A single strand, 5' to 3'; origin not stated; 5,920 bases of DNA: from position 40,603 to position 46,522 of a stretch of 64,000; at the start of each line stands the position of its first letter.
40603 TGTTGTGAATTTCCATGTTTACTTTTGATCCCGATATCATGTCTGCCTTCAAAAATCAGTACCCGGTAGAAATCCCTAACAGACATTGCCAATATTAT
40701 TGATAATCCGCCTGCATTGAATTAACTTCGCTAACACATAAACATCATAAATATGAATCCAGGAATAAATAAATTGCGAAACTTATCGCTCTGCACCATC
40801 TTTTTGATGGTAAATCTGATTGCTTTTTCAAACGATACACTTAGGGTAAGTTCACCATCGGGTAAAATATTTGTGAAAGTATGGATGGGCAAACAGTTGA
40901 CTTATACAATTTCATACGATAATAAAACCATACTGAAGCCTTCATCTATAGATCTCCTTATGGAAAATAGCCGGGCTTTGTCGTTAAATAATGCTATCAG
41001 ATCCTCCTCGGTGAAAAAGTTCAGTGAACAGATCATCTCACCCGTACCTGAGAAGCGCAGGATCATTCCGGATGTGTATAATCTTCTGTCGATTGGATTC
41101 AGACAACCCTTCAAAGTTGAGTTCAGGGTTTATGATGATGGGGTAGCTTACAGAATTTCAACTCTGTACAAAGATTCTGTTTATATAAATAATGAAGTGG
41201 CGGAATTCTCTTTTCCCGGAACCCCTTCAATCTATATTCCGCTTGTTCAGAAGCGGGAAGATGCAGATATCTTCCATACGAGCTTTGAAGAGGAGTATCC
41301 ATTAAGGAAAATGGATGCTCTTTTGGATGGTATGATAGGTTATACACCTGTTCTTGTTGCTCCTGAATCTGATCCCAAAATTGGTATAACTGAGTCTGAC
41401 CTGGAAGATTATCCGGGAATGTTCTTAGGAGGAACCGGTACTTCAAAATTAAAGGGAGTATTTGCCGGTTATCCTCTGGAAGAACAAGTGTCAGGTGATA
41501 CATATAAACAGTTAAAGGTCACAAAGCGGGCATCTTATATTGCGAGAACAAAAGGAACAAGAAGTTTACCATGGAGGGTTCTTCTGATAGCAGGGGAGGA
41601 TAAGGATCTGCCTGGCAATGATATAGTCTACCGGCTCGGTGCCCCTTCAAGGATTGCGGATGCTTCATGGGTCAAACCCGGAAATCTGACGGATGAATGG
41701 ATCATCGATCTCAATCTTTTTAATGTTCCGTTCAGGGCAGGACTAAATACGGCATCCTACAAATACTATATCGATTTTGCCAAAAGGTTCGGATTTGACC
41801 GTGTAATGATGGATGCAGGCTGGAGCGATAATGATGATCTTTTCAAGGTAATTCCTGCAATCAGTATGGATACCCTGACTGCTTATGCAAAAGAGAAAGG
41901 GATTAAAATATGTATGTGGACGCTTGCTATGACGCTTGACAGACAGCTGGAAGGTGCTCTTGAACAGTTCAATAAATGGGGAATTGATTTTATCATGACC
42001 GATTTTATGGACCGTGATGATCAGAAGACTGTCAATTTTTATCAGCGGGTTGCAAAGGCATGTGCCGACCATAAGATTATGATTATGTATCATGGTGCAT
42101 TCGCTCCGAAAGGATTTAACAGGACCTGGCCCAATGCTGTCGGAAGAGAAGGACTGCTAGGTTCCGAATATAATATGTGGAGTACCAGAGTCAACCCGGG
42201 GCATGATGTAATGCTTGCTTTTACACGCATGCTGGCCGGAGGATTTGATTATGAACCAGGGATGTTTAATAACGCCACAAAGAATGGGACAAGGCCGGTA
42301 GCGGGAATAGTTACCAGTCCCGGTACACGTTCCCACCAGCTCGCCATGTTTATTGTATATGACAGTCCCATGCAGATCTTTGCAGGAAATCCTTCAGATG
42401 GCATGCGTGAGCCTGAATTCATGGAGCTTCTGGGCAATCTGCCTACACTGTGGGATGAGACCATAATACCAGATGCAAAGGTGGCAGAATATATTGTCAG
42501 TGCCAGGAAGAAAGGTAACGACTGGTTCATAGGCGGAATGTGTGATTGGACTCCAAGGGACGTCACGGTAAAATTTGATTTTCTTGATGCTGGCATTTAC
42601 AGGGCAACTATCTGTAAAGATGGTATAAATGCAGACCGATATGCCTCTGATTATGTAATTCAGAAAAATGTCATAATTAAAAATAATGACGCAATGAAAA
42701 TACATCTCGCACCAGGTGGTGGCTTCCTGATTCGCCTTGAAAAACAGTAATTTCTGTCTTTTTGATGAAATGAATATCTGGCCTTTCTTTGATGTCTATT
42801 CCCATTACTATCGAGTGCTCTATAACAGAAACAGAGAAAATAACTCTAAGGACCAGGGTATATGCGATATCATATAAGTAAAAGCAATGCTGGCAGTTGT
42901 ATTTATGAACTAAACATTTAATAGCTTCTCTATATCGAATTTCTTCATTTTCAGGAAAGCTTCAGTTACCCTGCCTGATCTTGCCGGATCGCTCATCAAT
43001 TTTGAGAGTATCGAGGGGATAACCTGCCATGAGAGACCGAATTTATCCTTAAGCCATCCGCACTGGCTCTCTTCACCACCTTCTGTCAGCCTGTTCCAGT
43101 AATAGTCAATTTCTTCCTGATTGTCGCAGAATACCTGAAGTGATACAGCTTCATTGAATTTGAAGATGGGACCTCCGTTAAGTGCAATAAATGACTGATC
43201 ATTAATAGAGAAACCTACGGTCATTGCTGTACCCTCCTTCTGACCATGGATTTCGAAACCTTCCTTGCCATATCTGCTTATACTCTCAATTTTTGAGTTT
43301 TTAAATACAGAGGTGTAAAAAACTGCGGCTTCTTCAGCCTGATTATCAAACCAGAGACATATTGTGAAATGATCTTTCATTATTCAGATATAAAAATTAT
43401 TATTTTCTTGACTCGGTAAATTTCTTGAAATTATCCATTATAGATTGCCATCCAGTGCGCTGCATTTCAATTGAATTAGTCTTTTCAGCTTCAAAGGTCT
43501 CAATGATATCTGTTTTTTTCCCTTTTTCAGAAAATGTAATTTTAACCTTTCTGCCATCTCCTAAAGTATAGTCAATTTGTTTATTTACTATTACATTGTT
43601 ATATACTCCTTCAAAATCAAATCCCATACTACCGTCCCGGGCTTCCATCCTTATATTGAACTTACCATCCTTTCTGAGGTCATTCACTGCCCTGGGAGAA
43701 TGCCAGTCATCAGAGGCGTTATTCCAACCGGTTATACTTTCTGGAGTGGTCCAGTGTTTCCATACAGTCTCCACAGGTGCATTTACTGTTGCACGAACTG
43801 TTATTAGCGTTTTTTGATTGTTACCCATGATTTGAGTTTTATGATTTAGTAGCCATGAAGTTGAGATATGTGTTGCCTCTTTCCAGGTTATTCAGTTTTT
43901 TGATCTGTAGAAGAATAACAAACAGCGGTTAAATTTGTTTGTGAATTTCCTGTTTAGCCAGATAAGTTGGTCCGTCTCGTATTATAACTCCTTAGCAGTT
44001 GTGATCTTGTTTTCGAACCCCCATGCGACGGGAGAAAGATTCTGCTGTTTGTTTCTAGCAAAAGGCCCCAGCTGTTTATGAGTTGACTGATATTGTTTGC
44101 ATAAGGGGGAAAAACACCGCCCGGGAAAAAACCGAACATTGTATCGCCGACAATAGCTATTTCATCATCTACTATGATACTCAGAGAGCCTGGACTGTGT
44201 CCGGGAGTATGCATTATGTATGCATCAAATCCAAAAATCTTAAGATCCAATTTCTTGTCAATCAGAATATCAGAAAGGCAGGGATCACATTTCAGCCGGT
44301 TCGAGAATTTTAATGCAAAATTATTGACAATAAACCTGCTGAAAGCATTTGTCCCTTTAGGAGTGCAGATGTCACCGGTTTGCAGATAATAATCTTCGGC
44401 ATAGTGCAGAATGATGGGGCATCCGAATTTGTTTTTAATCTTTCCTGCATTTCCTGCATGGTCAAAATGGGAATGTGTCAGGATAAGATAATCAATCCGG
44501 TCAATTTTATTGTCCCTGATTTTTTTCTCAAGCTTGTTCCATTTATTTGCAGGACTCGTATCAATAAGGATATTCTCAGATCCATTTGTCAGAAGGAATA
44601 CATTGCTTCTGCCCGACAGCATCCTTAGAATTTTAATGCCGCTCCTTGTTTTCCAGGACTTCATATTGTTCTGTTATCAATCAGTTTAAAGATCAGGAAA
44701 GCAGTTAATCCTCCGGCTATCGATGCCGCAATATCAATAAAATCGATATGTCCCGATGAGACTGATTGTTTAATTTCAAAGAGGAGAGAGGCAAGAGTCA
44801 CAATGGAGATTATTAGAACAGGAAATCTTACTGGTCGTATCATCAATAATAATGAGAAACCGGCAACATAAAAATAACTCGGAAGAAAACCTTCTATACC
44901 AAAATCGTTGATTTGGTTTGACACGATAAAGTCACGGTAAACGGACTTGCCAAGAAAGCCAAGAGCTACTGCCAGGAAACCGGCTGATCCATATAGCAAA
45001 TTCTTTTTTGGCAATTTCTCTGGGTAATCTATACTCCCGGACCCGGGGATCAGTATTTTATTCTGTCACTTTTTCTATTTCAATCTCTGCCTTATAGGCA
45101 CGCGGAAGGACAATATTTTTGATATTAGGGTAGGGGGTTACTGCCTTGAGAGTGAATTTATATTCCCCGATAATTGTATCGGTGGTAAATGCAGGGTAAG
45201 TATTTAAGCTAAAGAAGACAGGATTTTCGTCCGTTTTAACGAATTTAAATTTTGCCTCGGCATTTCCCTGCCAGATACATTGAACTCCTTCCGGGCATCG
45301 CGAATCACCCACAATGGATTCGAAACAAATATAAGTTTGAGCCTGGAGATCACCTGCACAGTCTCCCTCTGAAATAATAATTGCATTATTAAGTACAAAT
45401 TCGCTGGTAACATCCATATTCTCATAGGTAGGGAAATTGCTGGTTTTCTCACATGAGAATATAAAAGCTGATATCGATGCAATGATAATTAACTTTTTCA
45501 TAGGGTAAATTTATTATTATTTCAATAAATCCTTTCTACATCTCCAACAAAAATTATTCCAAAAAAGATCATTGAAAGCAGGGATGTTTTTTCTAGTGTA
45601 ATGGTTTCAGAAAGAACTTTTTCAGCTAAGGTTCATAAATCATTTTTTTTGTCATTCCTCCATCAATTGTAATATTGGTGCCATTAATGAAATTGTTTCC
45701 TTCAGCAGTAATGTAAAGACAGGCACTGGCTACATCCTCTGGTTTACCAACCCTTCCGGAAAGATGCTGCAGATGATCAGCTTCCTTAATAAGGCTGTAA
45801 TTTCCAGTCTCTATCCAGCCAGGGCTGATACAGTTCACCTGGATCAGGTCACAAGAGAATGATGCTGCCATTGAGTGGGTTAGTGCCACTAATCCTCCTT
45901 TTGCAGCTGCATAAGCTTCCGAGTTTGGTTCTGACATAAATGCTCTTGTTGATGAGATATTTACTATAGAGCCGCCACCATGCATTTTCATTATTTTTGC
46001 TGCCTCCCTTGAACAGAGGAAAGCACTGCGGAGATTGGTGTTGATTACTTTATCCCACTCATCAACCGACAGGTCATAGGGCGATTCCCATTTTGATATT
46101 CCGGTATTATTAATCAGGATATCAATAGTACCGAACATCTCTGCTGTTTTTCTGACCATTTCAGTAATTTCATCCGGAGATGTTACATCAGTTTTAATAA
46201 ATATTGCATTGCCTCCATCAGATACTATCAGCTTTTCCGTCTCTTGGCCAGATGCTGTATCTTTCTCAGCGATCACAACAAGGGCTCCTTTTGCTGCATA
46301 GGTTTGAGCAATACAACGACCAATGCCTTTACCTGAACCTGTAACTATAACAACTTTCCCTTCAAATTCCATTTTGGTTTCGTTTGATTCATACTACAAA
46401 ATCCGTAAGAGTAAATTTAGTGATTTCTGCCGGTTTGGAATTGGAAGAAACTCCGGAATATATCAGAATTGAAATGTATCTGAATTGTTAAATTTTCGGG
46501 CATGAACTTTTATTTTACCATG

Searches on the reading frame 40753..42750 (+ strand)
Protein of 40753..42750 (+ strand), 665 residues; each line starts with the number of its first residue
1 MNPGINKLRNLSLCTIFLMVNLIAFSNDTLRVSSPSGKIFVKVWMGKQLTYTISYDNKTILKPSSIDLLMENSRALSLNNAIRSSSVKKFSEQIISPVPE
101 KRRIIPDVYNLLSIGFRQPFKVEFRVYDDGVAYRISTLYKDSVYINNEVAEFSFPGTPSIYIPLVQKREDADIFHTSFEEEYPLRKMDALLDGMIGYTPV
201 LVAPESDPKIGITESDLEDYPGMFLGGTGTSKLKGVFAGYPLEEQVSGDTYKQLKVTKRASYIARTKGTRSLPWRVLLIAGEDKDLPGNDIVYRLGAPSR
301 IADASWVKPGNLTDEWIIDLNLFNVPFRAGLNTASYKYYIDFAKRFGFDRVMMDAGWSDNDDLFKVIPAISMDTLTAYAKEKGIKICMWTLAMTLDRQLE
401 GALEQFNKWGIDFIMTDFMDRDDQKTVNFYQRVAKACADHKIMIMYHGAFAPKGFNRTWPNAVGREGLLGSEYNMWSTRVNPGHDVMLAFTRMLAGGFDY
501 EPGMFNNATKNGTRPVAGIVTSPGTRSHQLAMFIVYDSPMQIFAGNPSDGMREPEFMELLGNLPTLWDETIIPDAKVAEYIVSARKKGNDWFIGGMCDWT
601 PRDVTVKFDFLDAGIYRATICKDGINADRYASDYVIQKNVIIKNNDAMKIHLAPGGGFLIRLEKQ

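Call 8: search_protein_families(library=pfam, proteins=[window:40753-42750:+], max_evalue=0.001)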
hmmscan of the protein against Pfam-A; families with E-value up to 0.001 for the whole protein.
window:40753-42750:+ (665 aa): 3 families
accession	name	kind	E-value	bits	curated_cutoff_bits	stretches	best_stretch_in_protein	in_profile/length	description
PF10566.15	Glyco_hydro_97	-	2.9e-88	296.3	32.5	1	303-564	1-275/275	Glycoside hydrolase 97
PF14508.12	GH97_N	-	2e-44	152.2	25.3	1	32-298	1-229/229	Glycosyl-hydrolase 97 N-terminal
PF14509.12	GH97_C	-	5.1e-30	104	25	1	567-662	2-96/97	Glycosyl-hydrolase 97 C-terminal, oligomerisation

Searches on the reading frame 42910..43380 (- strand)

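Call 8: search_protein_families(library=pfam, proteins=[window:42910-43380:-], max_evalue=0.001)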
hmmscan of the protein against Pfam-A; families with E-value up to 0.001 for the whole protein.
window:42910-43380:- (156 aa): 1 family
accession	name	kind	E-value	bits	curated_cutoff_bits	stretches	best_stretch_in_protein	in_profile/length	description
PF06983.19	3-dmu-9_3-mt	-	2.2e-47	160.8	24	1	4-121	2-116/116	3-demethylubiquinone-9 3-methyltransferase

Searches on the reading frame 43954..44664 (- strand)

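Call 98: search_protein_families(library=pfam, proteins=[window:43954-44664:-], max_evalue=0.001)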
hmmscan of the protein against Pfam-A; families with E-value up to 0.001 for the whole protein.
window:43954-44664:- (236 aa): 3 families
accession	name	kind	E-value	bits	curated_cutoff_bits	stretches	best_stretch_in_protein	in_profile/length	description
PF00753.33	Lactamase_B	-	4e-25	89.3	22.7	1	19-213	5-195/196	Metallo-beta-lactamase superfamily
PF12706.13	Lactamase_B_2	-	6.1e-06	26.4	27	1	31-78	2-52/200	Beta-lactamase superfamily domain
PF19583.5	ODP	-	0.00023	21.5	27.2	1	20-79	3-63/194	ODP family beta lactamase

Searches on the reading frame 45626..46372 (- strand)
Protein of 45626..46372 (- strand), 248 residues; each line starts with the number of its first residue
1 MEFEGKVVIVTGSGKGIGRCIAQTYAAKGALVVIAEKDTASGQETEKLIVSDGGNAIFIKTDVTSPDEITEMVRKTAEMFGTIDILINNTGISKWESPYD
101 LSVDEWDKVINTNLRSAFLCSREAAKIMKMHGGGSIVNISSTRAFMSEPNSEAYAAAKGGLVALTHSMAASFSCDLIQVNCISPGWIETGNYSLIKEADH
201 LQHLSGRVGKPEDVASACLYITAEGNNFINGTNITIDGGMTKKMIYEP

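Call 98: search_protein_families(library=pfam, proteins=[window:45626-46372:-], max_evalue=0.001)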
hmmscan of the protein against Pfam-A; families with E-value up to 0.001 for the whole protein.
window:45626-46372:- (248 aa): 4 families
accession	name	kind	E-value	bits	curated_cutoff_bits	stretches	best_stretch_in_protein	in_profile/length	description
PF13561.12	adh_short_C2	-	7e-60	203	27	1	15-241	6-236/236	Enoyl-(Acyl carrier protein) reductase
PF00106.31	adh_short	-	1e-52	178.9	26.6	1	6-191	1-186/195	short chain dehydrogenase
PF08659.16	KR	-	2.6e-09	37.7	22.6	1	8-169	3-164/180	KR domain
PF23441.1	SDR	-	0.00044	20.1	27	0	117-240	126-255/258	SDR-like rossmann domain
